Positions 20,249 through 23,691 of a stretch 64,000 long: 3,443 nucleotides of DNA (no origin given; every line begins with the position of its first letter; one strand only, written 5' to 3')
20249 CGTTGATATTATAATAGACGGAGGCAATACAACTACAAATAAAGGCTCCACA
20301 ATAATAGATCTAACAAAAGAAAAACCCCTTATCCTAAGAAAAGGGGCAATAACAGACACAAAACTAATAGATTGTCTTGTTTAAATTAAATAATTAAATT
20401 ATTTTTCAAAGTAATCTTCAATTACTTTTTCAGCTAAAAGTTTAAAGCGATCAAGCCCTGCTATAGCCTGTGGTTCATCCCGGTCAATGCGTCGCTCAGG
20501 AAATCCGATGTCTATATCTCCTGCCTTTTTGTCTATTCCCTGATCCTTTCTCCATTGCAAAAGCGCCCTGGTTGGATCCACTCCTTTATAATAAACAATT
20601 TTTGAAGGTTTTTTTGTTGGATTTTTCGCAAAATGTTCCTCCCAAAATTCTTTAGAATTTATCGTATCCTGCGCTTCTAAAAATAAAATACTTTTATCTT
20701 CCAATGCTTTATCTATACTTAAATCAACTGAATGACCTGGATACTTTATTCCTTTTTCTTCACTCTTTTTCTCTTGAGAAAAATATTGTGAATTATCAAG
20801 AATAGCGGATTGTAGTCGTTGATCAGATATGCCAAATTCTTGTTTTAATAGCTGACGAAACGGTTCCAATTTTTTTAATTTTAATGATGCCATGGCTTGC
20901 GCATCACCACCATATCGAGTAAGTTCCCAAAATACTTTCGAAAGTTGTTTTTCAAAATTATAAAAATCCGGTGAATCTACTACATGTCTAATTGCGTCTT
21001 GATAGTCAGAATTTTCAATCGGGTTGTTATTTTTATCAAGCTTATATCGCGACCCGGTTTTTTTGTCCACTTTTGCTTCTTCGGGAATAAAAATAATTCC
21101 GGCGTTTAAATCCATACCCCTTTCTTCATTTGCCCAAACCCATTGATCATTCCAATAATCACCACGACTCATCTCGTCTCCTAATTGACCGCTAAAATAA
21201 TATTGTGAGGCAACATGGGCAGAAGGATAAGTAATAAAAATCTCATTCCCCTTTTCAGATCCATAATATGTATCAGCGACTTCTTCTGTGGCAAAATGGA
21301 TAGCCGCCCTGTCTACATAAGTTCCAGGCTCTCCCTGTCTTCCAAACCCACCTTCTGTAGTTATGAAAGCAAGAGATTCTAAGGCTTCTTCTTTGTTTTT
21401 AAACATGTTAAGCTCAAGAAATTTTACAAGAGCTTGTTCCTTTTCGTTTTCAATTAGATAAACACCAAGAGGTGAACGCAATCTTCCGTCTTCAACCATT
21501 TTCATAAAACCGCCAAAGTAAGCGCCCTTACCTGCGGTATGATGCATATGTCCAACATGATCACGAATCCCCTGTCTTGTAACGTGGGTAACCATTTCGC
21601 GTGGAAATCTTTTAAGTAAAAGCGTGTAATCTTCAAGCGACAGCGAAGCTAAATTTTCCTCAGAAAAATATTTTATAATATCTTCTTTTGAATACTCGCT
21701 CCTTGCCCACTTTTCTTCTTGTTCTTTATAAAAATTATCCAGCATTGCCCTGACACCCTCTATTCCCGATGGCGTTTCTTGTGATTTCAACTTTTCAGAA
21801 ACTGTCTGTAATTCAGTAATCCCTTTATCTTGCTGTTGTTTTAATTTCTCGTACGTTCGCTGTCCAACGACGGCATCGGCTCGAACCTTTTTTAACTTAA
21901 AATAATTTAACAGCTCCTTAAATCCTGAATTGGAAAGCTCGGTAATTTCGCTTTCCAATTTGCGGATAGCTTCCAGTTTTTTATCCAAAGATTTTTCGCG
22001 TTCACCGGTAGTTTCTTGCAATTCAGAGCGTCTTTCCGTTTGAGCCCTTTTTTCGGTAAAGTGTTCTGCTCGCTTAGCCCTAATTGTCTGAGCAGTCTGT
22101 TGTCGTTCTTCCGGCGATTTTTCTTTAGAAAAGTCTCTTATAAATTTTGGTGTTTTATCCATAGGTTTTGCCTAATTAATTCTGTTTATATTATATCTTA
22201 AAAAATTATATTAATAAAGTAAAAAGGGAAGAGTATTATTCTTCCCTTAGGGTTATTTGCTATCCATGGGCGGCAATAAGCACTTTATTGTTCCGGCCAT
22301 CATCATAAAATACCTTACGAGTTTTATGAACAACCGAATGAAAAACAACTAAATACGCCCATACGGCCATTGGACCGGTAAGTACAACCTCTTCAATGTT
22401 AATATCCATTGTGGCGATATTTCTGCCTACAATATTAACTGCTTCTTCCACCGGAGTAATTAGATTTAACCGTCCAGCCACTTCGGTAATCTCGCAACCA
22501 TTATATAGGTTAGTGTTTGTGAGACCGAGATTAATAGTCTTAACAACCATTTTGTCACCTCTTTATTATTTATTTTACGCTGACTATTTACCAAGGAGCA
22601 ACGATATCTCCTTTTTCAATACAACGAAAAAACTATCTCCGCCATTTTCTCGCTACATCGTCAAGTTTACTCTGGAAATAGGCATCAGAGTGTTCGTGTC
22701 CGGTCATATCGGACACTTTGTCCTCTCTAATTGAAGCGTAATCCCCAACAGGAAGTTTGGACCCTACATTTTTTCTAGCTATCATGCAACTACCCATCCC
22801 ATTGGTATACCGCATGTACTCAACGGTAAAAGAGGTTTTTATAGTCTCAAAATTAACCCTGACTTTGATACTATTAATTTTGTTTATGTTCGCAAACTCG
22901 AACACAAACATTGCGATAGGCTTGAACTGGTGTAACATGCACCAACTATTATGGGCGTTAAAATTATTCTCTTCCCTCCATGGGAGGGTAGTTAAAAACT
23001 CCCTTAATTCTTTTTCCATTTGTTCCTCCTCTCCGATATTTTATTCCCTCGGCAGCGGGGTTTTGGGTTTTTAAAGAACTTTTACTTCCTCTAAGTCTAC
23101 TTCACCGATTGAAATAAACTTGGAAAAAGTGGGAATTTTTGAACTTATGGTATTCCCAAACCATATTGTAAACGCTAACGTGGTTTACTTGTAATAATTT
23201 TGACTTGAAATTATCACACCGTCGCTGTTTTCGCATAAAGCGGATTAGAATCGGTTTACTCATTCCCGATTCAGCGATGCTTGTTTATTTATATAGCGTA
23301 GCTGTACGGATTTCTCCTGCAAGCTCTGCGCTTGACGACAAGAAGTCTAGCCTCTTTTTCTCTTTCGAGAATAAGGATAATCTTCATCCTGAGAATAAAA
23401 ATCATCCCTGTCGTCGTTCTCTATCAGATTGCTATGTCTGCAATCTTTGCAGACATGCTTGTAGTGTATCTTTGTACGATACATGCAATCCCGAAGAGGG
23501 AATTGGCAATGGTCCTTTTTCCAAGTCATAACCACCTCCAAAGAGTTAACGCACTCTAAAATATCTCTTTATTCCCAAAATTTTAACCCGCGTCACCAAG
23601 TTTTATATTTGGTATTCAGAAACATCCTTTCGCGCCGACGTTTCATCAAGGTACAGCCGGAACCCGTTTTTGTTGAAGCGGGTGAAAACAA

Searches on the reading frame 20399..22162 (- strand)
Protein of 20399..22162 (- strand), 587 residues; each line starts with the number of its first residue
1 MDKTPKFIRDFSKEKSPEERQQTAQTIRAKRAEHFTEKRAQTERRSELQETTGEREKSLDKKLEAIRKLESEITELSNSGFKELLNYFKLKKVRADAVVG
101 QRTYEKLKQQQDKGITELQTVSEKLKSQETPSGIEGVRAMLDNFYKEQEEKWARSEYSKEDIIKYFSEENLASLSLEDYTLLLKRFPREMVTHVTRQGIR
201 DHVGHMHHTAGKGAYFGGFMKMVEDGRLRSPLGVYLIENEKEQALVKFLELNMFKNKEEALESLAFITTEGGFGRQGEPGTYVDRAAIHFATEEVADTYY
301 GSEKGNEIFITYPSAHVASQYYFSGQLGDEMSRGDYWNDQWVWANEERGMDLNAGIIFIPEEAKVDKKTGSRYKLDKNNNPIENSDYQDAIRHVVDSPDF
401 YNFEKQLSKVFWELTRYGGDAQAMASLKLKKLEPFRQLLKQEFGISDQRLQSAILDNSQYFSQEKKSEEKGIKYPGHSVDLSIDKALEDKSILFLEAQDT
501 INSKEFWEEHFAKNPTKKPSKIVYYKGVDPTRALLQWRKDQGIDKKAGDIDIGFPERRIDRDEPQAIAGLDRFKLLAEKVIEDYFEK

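Call 3: search_protein_families(library=pfam, proteins=[window:20399-22162:-], max_evalue=1)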
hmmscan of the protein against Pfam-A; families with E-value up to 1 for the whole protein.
window:20399-22162:- (587 aa): 2 families
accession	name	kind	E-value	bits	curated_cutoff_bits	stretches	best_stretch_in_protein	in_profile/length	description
PF02102.21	Peptidase_M35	-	0.074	12.4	27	1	27-103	157-234/352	Deuterolysin metalloprotease (M35) family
PF11398.14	DUF2813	-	0.42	10.4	21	1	92-160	164-232/372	Protein of unknown function (DUF2813)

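Call 5: search_protein_families(library=phrogs, proteins=[window:20399-22162:-], max_evalue=0.1)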
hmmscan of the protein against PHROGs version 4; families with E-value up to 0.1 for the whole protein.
window:20399-22162:- (587 aa): 0 families

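Call 6: search_protein_families(library=ncbifam, proteins=[window:20399-22162:-], max_evalue=0.1)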
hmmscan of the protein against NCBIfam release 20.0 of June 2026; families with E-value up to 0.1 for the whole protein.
window:20399-22162:- (587 aa): 0 families

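Call 92: search_protein_families(library=padloc, proteins=[window:20399-22162:-], max_evalue=0.01)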
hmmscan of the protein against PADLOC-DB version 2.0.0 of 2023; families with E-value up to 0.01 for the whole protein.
window:20399-22162:- (587 aa): 0 families

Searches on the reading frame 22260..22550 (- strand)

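Call 3: search_protein_families(library=pfam, proteins=[window:22260-22550:-], max_evalue=1)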
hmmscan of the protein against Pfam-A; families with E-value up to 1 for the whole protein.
window:22260-22550:- (96 aa): 1 family
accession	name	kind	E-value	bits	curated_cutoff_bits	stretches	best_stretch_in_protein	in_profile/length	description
PF09620.15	Cas_csx3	-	0.045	14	21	1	53-95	25-67/78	CRISPR-associated protein (Cas_csx3)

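Call 5: search_protein_families(library=phrogs, proteins=[window:22260-22550:-], max_evalue=0.1)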
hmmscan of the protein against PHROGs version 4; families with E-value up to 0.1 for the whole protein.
window:22260-22550:- (96 aa): 0 families

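Call 6: search_protein_families(library=ncbifam, proteins=[window:22260-22550:-], max_evalue=0.1)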
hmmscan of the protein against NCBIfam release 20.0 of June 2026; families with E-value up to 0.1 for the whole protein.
window:22260-22550:- (96 aa): 1 family
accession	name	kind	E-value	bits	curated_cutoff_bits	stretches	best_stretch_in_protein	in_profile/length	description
TIGR02579.1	cas_csx3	equivalog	0.014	15.7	55.4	1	53-95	30-71/83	CRISPR-associated ring nuclease Crn3/Csx3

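Call 92: search_protein_families(library=padloc, proteins=[window:22260-22550:-], max_evalue=0.01)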
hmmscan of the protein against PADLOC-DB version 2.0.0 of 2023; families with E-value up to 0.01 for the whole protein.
window:22260-22550:- (96 aa): 5 families
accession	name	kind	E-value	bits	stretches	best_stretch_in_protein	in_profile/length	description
PDLC01844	CARF2--CARF_HEPN_CSX3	-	8.8e-07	26.2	1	51-95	418-462/464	-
PDLC01040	Csx3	-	1.6e-05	23.1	1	53-95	40-81/84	Csx3 (CARF)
PDLC01632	Csx3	-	0.0015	16.6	1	51-95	22-66/77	"CAS-I,CAS-III; associated"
PDLC01353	Csx3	-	0.0022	16.3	1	50-95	26-70/82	"CAS-I,CAS-III; associated"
PDLC01294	Csx3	-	0.0025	16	1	51-95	27-70/81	"CAS-I,CAS-III; associated"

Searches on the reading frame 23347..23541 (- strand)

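Call 3: search_protein_families(library=pfam, proteins=[window:23347-23541:-], max_evalue=1)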
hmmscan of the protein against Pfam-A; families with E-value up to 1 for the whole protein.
window:23347-23541:- (64 aa): 0 families

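Call 5: search_protein_families(library=phrogs, proteins=[window:23347-23541:-], max_evalue=0.1)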
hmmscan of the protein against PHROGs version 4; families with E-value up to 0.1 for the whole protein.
window:23347-23541:- (64 aa): 1 family
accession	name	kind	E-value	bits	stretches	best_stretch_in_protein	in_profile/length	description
phrog_19852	-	unknown function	0.058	14.3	1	24-44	7-27/53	-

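Call 6: search_protein_families(library=ncbifam, proteins=[window:23347-23541:-], max_evalue=0.1)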
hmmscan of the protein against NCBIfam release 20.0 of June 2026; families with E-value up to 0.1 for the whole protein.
window:23347-23541:- (64 aa): 0 families

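Call 92: search_protein_families(library=padloc, proteins=[window:23347-23541:-], max_evalue=0.01)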
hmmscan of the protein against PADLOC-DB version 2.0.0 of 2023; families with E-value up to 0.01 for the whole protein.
window:23347-23541:- (64 aa): 0 families
